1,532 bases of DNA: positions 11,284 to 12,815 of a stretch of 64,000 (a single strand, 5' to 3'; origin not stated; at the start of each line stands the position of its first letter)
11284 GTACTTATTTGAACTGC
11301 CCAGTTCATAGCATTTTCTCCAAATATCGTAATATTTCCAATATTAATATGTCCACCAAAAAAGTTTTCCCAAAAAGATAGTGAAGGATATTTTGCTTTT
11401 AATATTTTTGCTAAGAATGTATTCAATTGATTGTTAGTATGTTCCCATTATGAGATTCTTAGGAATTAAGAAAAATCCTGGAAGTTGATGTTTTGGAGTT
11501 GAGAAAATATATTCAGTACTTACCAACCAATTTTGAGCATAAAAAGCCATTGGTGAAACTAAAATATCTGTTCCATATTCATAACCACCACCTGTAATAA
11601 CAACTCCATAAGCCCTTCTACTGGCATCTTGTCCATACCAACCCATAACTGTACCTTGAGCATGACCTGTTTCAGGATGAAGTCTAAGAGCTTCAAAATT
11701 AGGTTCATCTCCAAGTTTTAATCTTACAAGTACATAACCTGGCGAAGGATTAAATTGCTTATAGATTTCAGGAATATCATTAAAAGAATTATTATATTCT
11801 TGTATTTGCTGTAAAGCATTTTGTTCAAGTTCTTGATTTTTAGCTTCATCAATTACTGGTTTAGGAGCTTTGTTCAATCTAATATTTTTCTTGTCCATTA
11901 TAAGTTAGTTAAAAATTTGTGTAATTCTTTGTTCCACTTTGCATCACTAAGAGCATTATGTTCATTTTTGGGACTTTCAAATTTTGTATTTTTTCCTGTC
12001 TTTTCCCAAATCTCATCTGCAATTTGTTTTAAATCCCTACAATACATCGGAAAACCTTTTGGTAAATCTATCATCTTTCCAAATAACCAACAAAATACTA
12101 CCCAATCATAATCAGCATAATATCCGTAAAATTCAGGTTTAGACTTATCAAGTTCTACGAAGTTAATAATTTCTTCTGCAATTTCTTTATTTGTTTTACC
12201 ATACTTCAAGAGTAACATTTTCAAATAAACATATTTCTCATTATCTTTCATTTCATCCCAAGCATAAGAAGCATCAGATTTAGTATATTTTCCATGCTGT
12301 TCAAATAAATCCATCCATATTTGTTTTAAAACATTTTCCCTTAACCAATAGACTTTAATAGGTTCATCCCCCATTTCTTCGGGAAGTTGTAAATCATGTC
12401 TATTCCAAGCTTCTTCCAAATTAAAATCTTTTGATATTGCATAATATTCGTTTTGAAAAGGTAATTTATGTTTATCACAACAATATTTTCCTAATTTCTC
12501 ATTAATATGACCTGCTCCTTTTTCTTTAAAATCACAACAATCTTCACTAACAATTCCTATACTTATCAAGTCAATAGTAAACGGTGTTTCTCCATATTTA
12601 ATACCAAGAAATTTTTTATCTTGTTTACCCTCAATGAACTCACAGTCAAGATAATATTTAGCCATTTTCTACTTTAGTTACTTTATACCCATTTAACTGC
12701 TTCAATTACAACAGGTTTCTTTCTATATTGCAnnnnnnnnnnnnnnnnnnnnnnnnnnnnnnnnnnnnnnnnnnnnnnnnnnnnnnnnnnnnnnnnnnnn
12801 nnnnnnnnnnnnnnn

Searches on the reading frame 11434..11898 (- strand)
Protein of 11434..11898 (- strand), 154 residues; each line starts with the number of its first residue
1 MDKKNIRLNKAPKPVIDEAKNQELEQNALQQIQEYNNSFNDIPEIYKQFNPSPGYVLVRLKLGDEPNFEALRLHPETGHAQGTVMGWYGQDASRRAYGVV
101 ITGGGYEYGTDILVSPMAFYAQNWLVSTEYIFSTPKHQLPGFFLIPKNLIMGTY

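Call 3: search_protein_families(library=pfam, proteins=[window:11434-11898:-], max_evalue=0.01)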
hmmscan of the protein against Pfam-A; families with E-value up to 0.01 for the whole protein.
window:11434-11898:- (154 aa): 0 families

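Call 4: search_protein_families(library=phrogs, proteins=[window:11434-11898:-], max_evalue=0.01)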
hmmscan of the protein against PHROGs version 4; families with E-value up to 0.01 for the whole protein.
window:11434-11898:- (154 aa): 0 families

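Call 11: search_solved_structures(query=window:11434-11898:-, max_evalue=10, show_alignments=3)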
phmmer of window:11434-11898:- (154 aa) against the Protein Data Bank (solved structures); distinct sequences matched with E-value up to 10: 5.
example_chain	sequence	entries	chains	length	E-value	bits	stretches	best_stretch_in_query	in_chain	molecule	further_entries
8yvo_A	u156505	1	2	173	0.36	14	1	78-115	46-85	C4.2 nanobody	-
4ev1_A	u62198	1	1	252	0.43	13.7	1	7-66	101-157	Anabena Tic22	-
4i0c_C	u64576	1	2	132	0.52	13.5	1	70-114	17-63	cAbHuL5 antibody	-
9nxf_C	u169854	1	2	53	0.77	12.9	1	10-54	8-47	IkB-like protein,Mitogen-activated protein kinase kinase kinase 7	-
5ksw_A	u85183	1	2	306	0.98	12.6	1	19-75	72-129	Dihydroorotate dehydrogenase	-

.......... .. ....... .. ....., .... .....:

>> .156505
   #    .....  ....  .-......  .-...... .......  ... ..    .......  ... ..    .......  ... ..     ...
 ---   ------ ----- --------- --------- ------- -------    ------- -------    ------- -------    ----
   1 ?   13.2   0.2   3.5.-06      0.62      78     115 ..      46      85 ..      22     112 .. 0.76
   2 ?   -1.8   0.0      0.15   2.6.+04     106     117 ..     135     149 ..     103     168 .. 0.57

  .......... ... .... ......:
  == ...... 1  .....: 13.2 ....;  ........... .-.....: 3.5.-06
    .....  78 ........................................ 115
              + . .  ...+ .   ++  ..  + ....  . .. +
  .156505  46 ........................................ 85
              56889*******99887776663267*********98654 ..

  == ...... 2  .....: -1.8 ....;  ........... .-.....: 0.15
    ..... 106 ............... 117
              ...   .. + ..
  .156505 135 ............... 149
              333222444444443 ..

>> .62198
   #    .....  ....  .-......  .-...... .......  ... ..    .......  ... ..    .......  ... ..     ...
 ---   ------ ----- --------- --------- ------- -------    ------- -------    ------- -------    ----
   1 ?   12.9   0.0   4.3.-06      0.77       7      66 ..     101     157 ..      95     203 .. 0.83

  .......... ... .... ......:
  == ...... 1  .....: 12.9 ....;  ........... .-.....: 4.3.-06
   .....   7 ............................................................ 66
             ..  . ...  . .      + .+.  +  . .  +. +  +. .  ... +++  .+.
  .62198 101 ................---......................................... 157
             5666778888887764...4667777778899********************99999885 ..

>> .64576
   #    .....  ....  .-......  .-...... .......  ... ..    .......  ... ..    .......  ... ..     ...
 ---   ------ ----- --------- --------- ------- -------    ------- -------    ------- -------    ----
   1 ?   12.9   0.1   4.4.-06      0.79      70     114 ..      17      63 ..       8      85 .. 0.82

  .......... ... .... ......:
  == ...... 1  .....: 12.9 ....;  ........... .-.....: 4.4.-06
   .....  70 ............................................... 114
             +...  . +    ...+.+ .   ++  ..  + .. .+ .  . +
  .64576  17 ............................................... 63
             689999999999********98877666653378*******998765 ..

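Call 12: search_protein_families(library=pfam, proteins=[window:11434-11898:-], max_evalue=10)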
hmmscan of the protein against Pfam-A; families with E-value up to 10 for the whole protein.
window:11434-11898:- (154 aa): 1 family
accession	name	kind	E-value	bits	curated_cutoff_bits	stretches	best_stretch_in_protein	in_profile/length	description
PF16591.11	HBM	-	0.23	11.3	29.8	1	18-50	66-98/254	Helical bimodular sensor domain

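Call 21: find_homologous_proteins(query=A2, max_evalue=0.001)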
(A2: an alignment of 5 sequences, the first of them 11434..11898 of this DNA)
Query A2 (5 sequences) (154 aa, profile of the alignment): 7 proteins with E <= 0.001 among 1753 candidates.
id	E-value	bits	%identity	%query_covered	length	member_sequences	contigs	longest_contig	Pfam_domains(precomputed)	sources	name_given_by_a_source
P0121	5.1e-62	226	34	95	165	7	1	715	-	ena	-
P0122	5.7e-62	226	30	99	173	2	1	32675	-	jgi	-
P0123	1.3e-60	222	95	100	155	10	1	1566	-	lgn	-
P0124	1.5e-56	209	34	90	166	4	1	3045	-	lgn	-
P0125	7.1e-54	200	84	99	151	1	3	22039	-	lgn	-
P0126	9.6e-53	196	31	99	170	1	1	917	-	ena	-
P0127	8.7e-52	193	33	98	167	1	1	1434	-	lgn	-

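Call 32: predict_structure(alignment_id=A4)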
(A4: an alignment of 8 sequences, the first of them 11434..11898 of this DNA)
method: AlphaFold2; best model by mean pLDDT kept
length: 154 residues; sequences in the alignment: 8
mean_pLDDT: 51.2   pTM: 0.46
mean pLDDT of the five models: 51.2, 35.9, 35.6, 34.9, 33.8
residues with pLDDT >= 90: 0; 70-90: 29; 50-70: 38; < 50: 87
segments of 3 or more residues with pLDDT < 50: 1-15, 66-92, 98-137, 151-154
pLDDT, mean of each block of 10 residues (from residue 1): 39 52 68 74 75 70 53 44 44 49 31 34 32 46 62 39
secondary structure, 60 per line:
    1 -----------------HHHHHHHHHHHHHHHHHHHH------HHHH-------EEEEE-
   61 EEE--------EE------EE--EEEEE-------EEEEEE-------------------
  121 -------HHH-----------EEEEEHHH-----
elements in order: H18-37 H44-47 E55-59 E61-63 E84-88 E96-101 E142-146

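Call 34: search_protein_families(library=pfam, alignment_id=A3, max_evalue=10)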
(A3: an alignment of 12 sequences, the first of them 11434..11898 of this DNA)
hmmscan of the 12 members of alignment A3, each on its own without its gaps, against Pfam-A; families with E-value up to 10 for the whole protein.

A. member 1, window:11434-11898:- (154 aa): 1 family
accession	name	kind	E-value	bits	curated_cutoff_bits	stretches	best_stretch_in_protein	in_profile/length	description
PF16591.11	HBM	-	0.23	11.3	29.8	1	18-50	66-98/254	Helical bimodular sensor domain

B. families by the number of members that match (of 12 scanned): 8 families
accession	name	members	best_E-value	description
PF16591.11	HBM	2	0.077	Helical bimodular sensor domain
PF01434.24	Peptidase_M41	2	0.085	Peptidase family M41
PF08240.17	ADH_N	2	0.17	Alcohol dehydrogenase GroES-like domain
PF21977.1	DUF6926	2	0.19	Domain of unknown function (DUF6926)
PF05397.17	Med15_fungi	1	0.058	Mediator complex subunit 15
PF23528.1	Microp_apicomplexa_15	1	0.16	Apicomplexa microprotein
PF19625.5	DUF6130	1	0.18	Family of unknown function (DUF6130)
PF23774.1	TPR_GEMI5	1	0.25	GEMI5 TPR domain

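Call 35: search_solved_structures(query=A3, max_evalue=10, show_alignments=3)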
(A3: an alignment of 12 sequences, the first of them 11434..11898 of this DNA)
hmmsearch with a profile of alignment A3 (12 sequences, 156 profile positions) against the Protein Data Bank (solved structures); distinct sequences matched with E-value up to 10: 6.
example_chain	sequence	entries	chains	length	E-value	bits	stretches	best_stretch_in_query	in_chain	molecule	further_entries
2xtl_A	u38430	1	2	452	0.028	17.4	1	8-78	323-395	CELL WALL SURFACE ANCHOR FAMILY PROTEIN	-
9e6j_H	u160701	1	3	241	0.71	12.9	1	67-117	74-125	DH726-1 Fab heavy chain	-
3g6b_A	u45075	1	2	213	0.91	12.5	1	20-101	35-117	Methyl-accepting chemotaxis protein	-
8fmw_H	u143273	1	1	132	1.2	12.2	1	49-110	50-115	30S ribosomal protein S8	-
3g67_A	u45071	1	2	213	2.7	11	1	20-104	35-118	Methyl-accepting chemotaxis protein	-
6zh3_B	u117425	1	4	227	4.2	10.3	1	14-73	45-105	Vacuolar protein-sorting-associated protein 24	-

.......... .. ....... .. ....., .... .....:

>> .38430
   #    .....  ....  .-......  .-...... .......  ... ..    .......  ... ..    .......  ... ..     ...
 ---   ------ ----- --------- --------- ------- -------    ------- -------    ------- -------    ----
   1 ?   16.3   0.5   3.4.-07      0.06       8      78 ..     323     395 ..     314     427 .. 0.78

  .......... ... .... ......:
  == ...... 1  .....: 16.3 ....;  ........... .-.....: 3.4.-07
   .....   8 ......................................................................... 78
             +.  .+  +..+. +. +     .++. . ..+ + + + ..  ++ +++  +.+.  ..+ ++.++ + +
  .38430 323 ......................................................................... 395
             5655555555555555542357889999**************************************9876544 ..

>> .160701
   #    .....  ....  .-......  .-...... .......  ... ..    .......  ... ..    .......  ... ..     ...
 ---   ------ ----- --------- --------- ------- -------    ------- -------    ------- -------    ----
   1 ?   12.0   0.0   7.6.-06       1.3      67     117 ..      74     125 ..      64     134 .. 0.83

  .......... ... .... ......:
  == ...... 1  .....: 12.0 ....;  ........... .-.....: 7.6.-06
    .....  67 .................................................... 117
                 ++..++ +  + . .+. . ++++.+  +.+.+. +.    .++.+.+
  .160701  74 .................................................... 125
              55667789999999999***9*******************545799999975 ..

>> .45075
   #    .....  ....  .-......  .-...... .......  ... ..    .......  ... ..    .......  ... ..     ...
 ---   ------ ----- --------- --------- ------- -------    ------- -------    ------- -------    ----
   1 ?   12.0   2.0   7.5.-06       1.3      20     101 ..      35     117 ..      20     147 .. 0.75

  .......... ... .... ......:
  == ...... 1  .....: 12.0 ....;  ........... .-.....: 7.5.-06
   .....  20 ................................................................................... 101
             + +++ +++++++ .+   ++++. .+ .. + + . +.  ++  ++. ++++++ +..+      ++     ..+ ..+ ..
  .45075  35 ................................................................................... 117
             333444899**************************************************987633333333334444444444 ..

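Call 37: search_protein_representatives(alignment_id=A4)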
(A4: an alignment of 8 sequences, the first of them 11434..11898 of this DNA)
Query: 8 sequences, 160 profile positions. Proteins with E-value up to 0.001 (for the whole library): 14; up to 1e-10: 6; up to 1e-30: 5. The best 14 are listed.
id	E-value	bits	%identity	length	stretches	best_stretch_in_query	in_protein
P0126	9.5e-65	233.5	-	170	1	1-160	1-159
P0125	3.4e-62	225.2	-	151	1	4-159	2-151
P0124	7.6e-51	188.3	-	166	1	2-159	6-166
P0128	5.1e-42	159.6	-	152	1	1-159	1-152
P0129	3.2e-39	150.5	-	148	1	24-159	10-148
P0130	1.5e-29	119.1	-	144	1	27-159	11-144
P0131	3.8e-08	49.5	-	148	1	23-156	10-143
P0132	4.4e-07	46.1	-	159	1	8-159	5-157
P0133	4.1e-06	42.9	-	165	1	25-156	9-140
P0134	6.8e-06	42.2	-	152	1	21-157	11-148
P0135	4.4e-05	39.6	-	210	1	14-154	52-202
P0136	9.0e-05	38.6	-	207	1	30-159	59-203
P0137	1.4e-04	37.9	-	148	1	24-156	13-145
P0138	3.9e-04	36.5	-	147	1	24-157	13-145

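Call 39: find_homologous_proteins(query=A6, max_evalue=0.1)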
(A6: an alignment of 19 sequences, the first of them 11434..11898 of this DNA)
Query A6 (19 sequences) (154 aa, profile of the alignment): 6 proteins with E <= 0.1 among 1704 candidates.
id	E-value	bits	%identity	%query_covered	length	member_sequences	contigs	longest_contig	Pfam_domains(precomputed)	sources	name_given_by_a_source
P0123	1.8e-50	189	95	100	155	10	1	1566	-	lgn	-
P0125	3.0e-48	182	84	99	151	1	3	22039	-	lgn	-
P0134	4.1e-42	162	24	95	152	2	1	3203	-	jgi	-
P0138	1.6e-37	147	30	35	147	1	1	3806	-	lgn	-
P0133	2.2e-37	146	23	81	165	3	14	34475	-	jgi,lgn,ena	-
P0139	2.6e-34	136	27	78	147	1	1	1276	-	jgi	-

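Call 40: find_encoding_contigs(protein=P0133, flank=6000, max_places=3)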
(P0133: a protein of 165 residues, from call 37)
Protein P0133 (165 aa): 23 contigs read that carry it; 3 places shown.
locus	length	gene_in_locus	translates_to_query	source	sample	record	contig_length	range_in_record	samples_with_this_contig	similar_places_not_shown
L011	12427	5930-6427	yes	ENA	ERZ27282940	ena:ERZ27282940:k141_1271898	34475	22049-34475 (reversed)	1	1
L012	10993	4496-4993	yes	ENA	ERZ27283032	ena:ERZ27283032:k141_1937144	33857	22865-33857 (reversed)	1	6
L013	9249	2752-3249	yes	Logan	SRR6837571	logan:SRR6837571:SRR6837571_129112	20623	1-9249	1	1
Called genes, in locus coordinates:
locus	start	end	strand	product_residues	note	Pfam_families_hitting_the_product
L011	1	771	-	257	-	?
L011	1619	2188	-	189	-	-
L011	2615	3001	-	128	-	-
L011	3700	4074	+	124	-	-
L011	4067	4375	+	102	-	-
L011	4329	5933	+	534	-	PF00118:Cpn60_TCP1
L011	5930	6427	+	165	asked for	-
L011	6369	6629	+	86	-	-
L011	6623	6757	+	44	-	-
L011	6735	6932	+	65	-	-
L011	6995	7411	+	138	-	-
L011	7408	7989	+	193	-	-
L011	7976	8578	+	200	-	-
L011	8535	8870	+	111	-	-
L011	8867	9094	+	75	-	-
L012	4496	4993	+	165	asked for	-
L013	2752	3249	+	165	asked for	-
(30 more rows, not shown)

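Call 41: find_encoding_contigs(protein=P0134, flank=6000, max_places=2)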
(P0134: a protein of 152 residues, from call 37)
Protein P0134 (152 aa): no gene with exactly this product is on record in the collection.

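Call 42: find_encoding_contigs(protein=P0138, flank=6000, max_places=2)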
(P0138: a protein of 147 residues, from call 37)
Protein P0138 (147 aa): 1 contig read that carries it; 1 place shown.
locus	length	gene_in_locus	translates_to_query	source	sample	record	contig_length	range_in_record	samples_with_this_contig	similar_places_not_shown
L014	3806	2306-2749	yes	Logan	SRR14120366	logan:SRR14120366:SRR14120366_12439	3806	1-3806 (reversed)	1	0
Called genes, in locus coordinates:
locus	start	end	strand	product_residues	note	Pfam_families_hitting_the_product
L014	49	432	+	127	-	-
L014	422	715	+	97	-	-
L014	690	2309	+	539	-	PF00118:Cpn60_TCP1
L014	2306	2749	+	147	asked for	-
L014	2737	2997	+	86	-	-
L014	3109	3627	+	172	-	-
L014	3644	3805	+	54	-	?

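Call 54: predict_structure(alignment_id=A7)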
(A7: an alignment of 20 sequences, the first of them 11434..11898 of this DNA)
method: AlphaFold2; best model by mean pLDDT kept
length: 154 residues; sequences in the alignment: 20
mean_pLDDT: 87.3   pTM: 0.78
mean pLDDT of the five models: 87.3, 84.9, 83.2, 82.5, 78.1
residues with pLDDT >= 90: 89; 70-90: 49; 50-70: 13; < 50: 3
segments of 3 or more residues with pLDDT < 50: 1-3
pLDDT, mean of each block of 10 residues (from residue 1): 51 62 87 95 97 98 87 80 85 92 96 95 85 96 98 97
secondary structure, 60 per line:
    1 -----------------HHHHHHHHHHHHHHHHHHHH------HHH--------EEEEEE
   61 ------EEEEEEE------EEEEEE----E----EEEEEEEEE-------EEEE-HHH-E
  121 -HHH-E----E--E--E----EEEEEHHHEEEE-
elements in order: H18-37 E55-60 E67-73 E80-85 E95-103 E111-114 E142-146 E150-153

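Call 66: fold_search(model_id=the predicted structure, library=pdb)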
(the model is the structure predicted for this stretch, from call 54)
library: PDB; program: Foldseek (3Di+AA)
matches with E <= 10: 214; with E <= 0.001: 0
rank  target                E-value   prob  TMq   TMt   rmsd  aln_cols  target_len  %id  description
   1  4pj1_2                4.2e-02  0.98  0.34  0.48   7.1       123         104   13  Crystal structure of the human mitochondrial chaperonin symmetrical 'football' complex (released 2015-04-29)
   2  1p3h_B                5.2e-02  0.99  0.37  0.55   6.6       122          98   11  Crystal Structure of the Mycobacterium tuberculosis chaperonin 10 tetradecamer (released 2003-07-15)
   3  1wnr_C                1.7e-01  0.93  0.31  0.54   6.9       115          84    7  Crystal structure of the Cpn10 from Thermus thermophilus HB8 (released 2004-12-07)
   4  6xh9                  2.2e-01  0.66  0.28  0.15   7.2       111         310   13  Crystal structure of S. aureus TarJ (released 2021-04-21)
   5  2vwg                  2.2e-01  0.57  0.32  0.16   7.0       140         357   11  Haloferax mediterranei glucose dehydrogenase in complex with NADP, Zn and gluconolactone. (released 2009-01-13)
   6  5xxu_X                3.1e-01  0.06  0.14  0.15  17.4       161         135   10  Small subunit of Toxoplasma gondii ribosome (released 2017-08-30)
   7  9h3g_Va               3.9e-01  0.06  0.13  0.15  17.5       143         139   10  Structure of the Arabidopsis thaliana 80S ribosome in complex with P- and E-site tRNAs and mRNA (released 2026-02-04)
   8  4b7x_D                4.4e-01  0.11  0.16  0.08   8.9        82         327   17  Crystal structure of hypothetical protein PA1648 from Pseudomonas aeruginosa. (released 2013-01-09)
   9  8ova_AS               4.6e-01  0.04  0.15  0.16  18.8       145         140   12  CRYO-EM STRUCTURE OF TRYPANOSOMA BRUCEI PROCYCLIC FORM 80S RIBOSOME : PARENTAL STRAIN (released 2023-11-29)
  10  7pzy_Y                5.2e-01  0.06  0.14  0.15  17.9       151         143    8  Structure of the vacant Candida albicans 80S ribosome (released 2022-05-18)
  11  7oya_X2               5.5e-01  0.06  0.16  0.17  17.5       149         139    9  Cryo-EM structure of the 1 hpf zebrafish embryo 80S ribosome (released 2022-07-13)
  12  8hkx_S12P             5.8e-01  0.04  0.15  0.16  19.1       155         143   13  Cryo-EM Structures and Translocation Mechanism of Crenarchaeota Ribosome (released 2023-08-16)
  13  4we3_B                6.2e-01  0.25  0.25  0.13   7.9       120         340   12  STRUCTURE OF THE BINARY COMPLEX OF A ZINGIBER OFFICINALE DOUBLE BOND REDUCTASE IN COMPLEX WITH NADP MONOCLINIC CRYSTAL (released 2015-09-30)
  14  2b5v                  6.2e-01  0.23  0.28  0.14   9.3       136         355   12  Crystal structure of glucose dehydrogenase from Haloferax mediterranei (released 2006-04-04)
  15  4cxg_X                6.5e-01  0.03  0.14  0.15  15.7       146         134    8  Regulation of the mammalian elongation cycle by 40S subunit rolling: a eukaryotic-specific ribosome rearrangement (released 2014-07-16)
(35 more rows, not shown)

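Call 75: find_related_loci(query=A4, collection=viral_contigs, flank=4000)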
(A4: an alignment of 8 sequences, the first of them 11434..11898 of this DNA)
Query A4 (154 aa) in viral_contigs; peptide patterns used: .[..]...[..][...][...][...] (x = any residue, [..] = any of these).
15 stretches matched a pattern, but none encodes a relative of the query by tblastn (E <= 1e-3).

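Call 90: fold_search(model_id=the predicted structure, library=viral)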
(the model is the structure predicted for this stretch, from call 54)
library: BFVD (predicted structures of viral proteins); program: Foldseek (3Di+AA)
matches with E <= 10: 192; with E <= 0.001: 1
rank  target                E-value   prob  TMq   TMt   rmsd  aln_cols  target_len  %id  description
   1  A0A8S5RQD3            8.3e-04  1.00  0.35  0.31  16.5       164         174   20  10 kDa chaperonin [virus sp. ctrcb4]
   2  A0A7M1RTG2            3.9e-03  1.00  0.33  0.42  11.8       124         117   12  Chaperonin [uncultured phage cr6_1]
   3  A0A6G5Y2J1            8.7e-03  1.00  0.38  0.54   8.0       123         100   17  (no name in the UniProt tables at hand)
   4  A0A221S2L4            2.1e-02  0.99  0.37  0.43   9.5       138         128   14  Co-chaperonin GroES [uncultured virus]
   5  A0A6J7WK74            4.3e-02  0.95  0.33  0.47  10.0       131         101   10  GroS Co-chaperonin GroES (HSP10) [uncultured Caudovirales phage]
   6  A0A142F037            4.9e-02  0.97  0.30  0.53   8.8       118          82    9  (no name in the UniProt tables at hand)
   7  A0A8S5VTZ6            6.5e-02  0.97  0.34  0.56  10.4       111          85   12  Co-chaperonin [Ackermannviridae sp.]
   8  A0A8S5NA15            6.5e-02  0.82  0.28  0.34   9.7       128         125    9  Chaperonin [Myoviridae sp. ctx322]
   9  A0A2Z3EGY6            6.9e-02  0.90  0.32  0.48   9.3       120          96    8  (no name in the UniProt tables at hand)
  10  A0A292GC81            2.6e-01  0.60  0.29  0.43   8.3       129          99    8  (no name in the UniProt tables at hand)
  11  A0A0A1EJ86            2.6e-01  0.07  0.14  0.11  13.7       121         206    7  Uncharacterized protein [Dromedary stool-associated circular ssDNA virus]
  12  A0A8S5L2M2            3.8e-01  0.07  0.13  0.08   9.9        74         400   18  Maturation protein (Fragment) [ssRNA phage Gerhypos.1_24]
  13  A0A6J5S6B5            4.1e-01  0.07  0.13  0.19  10.9       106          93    9  Uncharacterized protein [uncultured Caudovirales phage]
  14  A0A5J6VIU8            4.6e-01  0.07  0.16  0.12  12.7       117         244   17  DUF3592 domain-containing protein [Megaviridae environmental sample]
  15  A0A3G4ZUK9            6.1e-01  0.03  0.12  0.10  14.9       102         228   16  Uncharacterized protein [Edafosvirus sp.]
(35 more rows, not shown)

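Call 92: search_protein_families(library=ncbifam, proteins=[window:11434-11898:-], max_evalue=1)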
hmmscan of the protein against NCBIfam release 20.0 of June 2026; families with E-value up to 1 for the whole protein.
window:11434-11898:- (154 aa): 0 families

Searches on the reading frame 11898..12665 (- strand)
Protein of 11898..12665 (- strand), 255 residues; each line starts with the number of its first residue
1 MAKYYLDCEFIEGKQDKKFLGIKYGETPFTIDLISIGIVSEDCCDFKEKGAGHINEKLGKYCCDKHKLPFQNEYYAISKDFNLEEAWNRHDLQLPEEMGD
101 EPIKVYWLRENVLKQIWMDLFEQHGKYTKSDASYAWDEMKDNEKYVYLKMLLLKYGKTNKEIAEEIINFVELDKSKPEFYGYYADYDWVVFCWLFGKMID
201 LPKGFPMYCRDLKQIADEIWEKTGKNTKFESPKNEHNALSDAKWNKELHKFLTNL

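Call 3: search_protein_families(library=pfam, proteins=[window:11898-12665:-], max_evalue=0.01)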
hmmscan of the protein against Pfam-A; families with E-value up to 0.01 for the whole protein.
window:11898-12665:- (255 aa): 1 family
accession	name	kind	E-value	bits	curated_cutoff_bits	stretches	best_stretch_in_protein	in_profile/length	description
PF16473.11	Rv2179c-like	-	3.7e-07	30.4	27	1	121-249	46-173/177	3'-5' exoribonuclease Rv2179c-like domain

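Call 4: search_protein_families(library=phrogs, proteins=[window:11898-12665:-], max_evalue=0.01)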
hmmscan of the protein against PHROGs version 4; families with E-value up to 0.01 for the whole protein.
window:11898-12665:- (255 aa): 1 family
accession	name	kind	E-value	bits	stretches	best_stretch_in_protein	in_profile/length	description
phrog_2259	-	DNA, RNA and nucleotide metabolism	8.5e-42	143.8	2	72-253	35-173/186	Rnase H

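Call 92: search_protein_families(library=ncbifam, proteins=[window:11898-12665:-], max_evalue=1)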
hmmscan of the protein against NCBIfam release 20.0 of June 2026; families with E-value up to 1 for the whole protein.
window:11898-12665:- (255 aa): 2 families
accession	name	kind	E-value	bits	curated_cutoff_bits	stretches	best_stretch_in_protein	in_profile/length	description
NF033638.1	RNase_AS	equivalog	8.8e-25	87.9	200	2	157-249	62-152/155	polyadenylate-specific 3'-exoribonuclease AS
NF005254.0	PRK06762.2-1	equivalog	0.091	12.5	198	1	66-118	89-143/165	hypothetical protein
